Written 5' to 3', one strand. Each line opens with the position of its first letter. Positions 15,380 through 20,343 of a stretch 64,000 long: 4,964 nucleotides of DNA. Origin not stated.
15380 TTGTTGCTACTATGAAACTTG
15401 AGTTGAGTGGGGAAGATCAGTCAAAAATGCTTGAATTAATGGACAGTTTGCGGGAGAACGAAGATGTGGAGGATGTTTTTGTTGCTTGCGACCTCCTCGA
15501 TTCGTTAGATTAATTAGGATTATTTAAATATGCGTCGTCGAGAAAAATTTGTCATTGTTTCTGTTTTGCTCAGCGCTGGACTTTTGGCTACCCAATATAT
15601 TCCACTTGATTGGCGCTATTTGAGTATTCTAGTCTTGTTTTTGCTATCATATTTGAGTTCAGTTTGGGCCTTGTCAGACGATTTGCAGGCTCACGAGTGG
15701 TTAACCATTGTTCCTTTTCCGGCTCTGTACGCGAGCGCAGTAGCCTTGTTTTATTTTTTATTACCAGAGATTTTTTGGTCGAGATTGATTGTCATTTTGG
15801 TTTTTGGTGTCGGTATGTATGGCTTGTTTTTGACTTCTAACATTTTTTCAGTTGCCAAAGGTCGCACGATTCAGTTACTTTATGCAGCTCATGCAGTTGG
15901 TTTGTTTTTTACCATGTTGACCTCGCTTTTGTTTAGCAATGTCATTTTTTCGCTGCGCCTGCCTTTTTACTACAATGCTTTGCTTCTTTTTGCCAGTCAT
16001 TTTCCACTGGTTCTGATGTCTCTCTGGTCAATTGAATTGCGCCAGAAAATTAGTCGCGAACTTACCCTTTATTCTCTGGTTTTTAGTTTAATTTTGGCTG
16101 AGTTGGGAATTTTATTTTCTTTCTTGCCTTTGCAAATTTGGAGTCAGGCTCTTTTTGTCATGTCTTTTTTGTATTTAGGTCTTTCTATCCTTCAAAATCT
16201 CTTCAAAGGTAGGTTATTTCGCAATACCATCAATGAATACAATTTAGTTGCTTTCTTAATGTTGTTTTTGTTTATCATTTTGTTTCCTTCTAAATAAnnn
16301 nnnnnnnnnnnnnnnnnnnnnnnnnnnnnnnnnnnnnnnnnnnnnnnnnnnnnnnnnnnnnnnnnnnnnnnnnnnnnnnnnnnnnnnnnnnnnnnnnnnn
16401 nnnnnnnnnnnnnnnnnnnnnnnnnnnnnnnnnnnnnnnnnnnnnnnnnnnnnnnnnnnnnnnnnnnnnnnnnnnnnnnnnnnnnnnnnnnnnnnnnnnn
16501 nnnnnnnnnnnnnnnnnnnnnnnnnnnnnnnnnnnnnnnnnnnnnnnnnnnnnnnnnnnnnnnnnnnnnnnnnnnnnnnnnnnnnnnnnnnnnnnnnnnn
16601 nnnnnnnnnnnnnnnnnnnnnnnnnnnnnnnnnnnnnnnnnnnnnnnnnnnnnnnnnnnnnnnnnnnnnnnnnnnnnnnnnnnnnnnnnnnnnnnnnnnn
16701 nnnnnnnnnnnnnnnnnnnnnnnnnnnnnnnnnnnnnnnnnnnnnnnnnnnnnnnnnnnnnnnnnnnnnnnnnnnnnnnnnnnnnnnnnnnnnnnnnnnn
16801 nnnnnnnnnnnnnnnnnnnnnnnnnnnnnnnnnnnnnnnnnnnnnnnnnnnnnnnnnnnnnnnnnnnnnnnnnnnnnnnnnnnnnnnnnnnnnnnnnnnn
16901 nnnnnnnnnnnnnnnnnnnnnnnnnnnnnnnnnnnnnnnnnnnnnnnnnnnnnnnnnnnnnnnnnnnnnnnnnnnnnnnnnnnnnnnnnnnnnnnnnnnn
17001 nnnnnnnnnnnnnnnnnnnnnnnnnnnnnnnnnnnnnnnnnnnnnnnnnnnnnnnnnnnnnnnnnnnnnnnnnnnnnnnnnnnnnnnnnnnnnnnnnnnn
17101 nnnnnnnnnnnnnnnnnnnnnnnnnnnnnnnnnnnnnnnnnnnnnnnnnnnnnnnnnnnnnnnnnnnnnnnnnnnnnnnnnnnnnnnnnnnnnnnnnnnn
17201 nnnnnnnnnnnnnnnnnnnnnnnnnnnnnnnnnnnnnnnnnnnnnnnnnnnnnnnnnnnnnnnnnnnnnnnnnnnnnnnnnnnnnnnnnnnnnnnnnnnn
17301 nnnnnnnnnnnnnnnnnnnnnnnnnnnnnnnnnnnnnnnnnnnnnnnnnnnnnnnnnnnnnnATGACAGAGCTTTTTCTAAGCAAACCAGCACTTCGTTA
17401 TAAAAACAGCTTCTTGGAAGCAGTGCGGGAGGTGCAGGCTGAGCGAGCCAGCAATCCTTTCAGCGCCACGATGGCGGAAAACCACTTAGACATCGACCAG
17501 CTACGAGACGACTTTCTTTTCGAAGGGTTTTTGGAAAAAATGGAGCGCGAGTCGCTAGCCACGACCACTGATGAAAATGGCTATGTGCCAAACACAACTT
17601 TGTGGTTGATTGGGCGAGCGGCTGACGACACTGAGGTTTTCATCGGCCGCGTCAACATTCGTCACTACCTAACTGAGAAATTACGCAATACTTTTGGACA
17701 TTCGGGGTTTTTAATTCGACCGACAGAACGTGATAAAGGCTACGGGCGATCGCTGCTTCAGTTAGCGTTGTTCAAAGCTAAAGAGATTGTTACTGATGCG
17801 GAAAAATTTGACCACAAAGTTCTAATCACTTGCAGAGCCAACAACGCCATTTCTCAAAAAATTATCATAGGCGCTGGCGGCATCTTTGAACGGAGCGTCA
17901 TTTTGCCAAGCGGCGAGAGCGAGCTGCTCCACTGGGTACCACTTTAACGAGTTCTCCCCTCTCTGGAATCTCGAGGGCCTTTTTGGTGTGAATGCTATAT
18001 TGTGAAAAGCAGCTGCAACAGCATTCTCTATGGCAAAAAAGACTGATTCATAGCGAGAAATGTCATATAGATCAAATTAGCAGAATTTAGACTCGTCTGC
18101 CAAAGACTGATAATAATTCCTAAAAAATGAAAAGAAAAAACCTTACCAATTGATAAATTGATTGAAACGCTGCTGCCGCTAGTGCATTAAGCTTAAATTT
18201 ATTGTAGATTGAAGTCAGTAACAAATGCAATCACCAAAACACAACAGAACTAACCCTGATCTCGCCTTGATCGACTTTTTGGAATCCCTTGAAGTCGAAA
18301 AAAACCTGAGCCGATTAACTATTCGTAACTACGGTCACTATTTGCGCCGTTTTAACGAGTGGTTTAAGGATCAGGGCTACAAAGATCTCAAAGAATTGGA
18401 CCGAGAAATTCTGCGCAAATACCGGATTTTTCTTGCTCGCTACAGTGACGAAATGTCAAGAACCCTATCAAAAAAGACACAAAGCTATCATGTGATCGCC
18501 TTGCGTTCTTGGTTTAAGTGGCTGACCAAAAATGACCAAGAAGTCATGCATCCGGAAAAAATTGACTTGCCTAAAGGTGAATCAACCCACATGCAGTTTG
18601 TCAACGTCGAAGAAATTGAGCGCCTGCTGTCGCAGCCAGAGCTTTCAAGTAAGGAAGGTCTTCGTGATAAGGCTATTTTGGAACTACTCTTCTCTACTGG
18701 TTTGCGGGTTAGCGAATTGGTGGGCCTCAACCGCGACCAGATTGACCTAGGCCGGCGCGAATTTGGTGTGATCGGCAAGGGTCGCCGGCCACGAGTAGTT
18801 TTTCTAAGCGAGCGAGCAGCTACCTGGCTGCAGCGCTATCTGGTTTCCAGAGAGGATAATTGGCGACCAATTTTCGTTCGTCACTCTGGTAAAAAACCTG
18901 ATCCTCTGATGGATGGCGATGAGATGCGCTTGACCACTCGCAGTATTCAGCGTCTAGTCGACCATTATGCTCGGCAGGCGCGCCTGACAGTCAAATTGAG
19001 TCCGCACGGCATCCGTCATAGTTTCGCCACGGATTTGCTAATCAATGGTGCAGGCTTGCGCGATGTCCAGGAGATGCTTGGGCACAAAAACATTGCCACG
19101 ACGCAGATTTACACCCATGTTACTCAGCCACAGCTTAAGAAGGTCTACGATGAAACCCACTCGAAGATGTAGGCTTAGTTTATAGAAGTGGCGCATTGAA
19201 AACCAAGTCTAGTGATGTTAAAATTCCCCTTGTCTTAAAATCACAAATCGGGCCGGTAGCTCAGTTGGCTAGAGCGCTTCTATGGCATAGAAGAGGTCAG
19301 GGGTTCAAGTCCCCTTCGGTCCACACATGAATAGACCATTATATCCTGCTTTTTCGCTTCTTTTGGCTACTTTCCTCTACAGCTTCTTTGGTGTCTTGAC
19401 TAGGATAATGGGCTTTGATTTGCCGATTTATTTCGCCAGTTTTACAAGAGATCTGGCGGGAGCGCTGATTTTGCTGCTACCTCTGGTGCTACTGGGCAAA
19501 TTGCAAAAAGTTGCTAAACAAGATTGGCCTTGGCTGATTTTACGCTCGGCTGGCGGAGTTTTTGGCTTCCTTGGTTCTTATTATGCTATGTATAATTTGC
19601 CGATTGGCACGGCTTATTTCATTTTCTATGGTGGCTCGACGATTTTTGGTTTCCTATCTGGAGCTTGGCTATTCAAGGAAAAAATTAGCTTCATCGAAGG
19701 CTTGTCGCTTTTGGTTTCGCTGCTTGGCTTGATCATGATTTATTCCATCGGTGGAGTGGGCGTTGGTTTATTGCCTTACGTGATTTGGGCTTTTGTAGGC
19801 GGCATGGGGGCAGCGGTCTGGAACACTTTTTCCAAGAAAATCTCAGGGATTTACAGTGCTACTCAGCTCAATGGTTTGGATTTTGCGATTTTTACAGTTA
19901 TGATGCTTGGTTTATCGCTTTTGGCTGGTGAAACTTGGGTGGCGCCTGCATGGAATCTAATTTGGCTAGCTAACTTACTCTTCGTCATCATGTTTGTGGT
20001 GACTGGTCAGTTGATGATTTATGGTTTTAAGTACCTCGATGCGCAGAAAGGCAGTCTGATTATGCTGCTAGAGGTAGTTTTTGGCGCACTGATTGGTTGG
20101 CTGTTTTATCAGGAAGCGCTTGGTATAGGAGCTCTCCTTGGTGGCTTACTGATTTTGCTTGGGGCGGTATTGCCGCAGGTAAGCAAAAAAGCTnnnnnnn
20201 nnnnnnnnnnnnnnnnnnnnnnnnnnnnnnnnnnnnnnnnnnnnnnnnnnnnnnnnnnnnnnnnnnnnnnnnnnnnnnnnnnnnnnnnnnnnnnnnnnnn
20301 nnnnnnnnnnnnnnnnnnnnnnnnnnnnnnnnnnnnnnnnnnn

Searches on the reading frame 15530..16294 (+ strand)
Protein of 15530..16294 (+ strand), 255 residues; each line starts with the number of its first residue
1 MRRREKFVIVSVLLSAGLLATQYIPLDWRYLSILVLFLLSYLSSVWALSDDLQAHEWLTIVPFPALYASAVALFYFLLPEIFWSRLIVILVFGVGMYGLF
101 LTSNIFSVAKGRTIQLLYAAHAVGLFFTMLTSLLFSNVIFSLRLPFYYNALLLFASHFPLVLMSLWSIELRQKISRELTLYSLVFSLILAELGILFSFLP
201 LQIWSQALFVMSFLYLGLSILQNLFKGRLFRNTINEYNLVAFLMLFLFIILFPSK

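Call 58: search_protein_families(library=pfam, proteins=[window:15530-16294:+], max_evalue=0.001)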
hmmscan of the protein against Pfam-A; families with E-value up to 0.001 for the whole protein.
window:15530-16294:+ (255 aa): 1 family
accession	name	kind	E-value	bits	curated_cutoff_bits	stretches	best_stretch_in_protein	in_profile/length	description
PF18900.5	DUF5656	-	0.00089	19.1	23.3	1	63-245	61-236/242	Protein of unknown function (DUF5656)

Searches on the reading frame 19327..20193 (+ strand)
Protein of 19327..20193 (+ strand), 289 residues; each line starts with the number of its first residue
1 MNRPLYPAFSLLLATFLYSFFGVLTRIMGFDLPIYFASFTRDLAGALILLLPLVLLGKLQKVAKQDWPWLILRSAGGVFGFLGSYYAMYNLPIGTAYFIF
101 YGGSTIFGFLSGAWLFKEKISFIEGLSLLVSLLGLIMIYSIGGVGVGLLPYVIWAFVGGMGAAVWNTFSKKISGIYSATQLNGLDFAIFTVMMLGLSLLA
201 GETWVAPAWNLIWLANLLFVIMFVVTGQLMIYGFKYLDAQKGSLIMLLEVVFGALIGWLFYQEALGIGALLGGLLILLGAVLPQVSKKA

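Call 58: search_protein_families(library=pfam, proteins=[window:19327-20193:+], max_evalue=0.001)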
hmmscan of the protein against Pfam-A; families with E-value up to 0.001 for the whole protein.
window:19327-20193:+ (289 aa): 1 family
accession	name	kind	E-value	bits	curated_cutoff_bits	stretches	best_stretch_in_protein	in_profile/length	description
PF00892.27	EamA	-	7.4e-24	85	28.2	2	151-282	3-132/135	EamA-like transporter family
